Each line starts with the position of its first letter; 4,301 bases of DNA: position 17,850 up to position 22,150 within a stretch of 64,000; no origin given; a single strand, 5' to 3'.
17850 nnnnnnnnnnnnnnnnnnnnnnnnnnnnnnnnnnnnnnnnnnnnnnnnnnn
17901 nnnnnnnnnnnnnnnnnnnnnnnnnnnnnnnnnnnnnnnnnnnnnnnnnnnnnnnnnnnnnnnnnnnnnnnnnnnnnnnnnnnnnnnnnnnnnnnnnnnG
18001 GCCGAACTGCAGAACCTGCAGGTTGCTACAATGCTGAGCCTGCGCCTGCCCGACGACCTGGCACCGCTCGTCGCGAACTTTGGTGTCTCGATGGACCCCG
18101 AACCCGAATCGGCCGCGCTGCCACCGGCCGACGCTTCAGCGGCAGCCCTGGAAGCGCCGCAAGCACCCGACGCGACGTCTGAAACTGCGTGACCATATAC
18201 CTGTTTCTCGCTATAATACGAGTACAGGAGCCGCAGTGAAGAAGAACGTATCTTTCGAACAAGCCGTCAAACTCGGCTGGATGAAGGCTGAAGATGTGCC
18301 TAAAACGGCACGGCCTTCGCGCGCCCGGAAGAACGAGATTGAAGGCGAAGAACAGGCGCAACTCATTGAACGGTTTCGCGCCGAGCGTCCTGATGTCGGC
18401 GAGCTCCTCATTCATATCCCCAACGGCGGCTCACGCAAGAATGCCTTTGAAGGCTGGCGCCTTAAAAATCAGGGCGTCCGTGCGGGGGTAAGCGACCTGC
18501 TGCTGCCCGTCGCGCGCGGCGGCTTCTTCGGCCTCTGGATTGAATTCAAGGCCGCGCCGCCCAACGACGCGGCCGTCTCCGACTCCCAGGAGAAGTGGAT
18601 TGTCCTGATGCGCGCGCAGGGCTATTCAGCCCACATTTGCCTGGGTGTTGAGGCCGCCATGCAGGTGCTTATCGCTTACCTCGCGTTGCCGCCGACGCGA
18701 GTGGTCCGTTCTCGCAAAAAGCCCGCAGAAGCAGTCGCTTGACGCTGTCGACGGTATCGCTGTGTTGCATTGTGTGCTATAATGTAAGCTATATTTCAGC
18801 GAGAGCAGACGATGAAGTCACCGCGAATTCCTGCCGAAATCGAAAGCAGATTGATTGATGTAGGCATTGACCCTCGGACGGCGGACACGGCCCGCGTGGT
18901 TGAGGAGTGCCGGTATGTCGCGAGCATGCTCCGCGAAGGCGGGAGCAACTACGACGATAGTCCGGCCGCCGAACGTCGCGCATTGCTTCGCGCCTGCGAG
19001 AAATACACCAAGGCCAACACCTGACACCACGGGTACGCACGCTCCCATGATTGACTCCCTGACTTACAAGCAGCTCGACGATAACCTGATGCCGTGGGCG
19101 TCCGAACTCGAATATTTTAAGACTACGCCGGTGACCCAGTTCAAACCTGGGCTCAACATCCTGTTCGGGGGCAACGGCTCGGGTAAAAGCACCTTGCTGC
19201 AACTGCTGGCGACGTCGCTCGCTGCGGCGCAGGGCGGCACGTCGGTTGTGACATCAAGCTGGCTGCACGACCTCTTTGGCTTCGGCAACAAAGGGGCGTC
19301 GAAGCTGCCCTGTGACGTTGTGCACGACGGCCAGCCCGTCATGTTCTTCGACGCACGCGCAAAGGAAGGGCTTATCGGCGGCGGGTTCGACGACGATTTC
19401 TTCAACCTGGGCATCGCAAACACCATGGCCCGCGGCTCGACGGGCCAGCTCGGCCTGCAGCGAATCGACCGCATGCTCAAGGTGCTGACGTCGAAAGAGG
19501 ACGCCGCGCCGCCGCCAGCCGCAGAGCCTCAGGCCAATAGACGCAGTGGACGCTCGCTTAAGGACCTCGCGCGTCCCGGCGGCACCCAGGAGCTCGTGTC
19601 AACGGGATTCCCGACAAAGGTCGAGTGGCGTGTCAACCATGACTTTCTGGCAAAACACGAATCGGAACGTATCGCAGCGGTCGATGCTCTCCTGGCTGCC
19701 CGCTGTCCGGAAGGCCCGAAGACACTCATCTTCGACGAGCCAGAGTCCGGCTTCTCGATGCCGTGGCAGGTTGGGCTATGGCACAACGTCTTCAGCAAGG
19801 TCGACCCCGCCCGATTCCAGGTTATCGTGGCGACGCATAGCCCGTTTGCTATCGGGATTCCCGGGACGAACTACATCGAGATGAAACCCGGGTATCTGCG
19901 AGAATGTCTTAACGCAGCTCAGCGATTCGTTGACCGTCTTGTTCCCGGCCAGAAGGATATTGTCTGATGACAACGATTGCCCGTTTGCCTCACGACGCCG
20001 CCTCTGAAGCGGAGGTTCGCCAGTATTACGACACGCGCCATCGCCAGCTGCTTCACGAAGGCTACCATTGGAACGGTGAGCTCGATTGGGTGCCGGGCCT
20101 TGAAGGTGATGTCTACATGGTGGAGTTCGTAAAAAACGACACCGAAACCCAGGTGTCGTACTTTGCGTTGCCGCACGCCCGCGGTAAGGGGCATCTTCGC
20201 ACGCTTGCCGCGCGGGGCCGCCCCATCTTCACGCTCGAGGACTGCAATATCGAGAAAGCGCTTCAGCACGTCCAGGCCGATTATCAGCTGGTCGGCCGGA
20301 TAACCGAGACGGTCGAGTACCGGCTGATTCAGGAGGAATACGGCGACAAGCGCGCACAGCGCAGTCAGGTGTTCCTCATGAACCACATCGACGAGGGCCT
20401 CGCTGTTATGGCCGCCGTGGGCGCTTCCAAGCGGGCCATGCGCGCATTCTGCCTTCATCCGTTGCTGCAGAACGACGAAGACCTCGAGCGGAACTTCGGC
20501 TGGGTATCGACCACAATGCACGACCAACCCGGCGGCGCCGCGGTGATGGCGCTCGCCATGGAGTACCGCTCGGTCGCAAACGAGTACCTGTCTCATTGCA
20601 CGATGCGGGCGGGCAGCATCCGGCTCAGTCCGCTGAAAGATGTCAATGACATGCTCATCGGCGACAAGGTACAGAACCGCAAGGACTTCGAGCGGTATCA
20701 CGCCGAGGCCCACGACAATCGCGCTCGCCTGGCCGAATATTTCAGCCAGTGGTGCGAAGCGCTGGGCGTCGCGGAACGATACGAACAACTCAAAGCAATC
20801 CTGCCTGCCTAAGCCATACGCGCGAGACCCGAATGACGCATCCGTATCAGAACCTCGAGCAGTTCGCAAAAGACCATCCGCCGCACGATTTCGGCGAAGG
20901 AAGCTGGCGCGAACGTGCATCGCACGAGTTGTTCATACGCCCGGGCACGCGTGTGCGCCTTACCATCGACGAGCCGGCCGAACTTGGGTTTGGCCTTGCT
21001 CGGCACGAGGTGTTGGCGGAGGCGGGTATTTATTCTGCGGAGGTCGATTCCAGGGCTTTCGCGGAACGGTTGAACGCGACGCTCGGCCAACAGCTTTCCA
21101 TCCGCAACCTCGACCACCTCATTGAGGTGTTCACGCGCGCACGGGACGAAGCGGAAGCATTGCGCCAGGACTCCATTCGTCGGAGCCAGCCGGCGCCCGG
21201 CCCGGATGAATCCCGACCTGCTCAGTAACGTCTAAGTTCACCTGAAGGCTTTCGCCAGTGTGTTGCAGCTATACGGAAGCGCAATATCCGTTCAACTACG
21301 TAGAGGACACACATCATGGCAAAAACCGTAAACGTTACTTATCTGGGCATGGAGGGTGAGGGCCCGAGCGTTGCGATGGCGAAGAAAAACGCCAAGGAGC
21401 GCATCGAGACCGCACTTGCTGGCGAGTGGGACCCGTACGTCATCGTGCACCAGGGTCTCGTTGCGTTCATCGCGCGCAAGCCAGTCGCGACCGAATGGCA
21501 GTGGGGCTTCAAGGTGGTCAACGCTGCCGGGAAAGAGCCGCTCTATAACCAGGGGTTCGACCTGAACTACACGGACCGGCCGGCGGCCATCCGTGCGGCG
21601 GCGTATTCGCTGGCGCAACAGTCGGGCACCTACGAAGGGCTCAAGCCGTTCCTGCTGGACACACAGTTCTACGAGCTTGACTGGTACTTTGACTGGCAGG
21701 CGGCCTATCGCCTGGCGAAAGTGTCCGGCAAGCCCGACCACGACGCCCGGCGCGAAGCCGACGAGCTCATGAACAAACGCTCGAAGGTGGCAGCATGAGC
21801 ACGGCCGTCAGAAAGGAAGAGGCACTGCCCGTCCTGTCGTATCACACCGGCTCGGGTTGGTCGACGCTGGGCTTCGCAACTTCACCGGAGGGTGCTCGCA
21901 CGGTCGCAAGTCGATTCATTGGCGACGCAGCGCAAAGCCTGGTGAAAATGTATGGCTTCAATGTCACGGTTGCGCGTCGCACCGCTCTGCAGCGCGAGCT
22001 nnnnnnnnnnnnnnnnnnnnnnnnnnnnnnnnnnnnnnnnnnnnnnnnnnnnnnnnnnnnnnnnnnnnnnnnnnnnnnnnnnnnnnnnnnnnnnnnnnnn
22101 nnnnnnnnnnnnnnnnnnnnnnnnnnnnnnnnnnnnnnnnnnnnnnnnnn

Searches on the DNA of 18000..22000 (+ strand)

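Call 6: search_dna_similar(query=window:18000-22000:+, collection=phages, mode=near, max_rows=25)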
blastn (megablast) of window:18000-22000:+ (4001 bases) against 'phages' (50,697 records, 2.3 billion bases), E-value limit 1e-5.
No match.

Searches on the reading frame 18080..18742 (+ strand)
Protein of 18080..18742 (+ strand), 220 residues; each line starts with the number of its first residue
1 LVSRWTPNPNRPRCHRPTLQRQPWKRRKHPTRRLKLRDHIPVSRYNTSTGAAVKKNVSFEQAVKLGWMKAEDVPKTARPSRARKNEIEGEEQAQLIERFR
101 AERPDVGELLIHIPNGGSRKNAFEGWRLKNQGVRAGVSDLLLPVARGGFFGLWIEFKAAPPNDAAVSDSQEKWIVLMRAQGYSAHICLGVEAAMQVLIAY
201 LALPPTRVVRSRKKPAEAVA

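Call 9: search_protein_families(library=phrogs, proteins=[window:18080-18742:+], max_evalue=0.001)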
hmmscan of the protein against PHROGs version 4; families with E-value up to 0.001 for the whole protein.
window:18080-18742:+ (220 aa): 4 families
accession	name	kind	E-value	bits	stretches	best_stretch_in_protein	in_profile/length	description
phrog_824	-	unknown function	6.5e-43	148.5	1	59-212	36-186/265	-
phrog_2363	-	unknown function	3.4e-15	57.2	1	71-203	44-173/192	-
phrog_5702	-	DNA, RNA and nucleotide metabolism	9.3e-09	36.2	1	132-200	2-66/70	Holliday junction resolvase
phrog_93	-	DNA, RNA and nucleotide metabolism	0.00014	21.6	1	51-206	316-447/613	endonuclease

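Call 10: search_protein_families(library=pfam, proteins=[window:18080-18742:+], max_evalue=0.001)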
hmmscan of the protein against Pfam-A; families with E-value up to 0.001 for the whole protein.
window:18080-18742:+ (220 aa): 1 family
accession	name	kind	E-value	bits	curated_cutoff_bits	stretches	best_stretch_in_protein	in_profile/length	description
PF08774.17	VRR_NUC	-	1.5e-08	35.1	23.8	1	119-189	46-114/116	VRR-NUC domain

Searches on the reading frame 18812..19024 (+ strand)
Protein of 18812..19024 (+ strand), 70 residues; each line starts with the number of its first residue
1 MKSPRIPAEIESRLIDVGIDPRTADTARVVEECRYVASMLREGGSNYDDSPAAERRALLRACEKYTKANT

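Call 9: search_protein_families(library=phrogs, proteins=[window:18812-19024:+], max_evalue=0.001)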
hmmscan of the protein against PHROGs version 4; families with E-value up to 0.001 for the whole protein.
window:18812-19024:+ (70 aa): 0 families

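Call 10: search_protein_families(library=pfam, proteins=[window:18812-19024:+], max_evalue=0.001)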
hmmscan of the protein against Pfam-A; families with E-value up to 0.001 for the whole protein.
window:18812-19024:+ (70 aa): 0 families
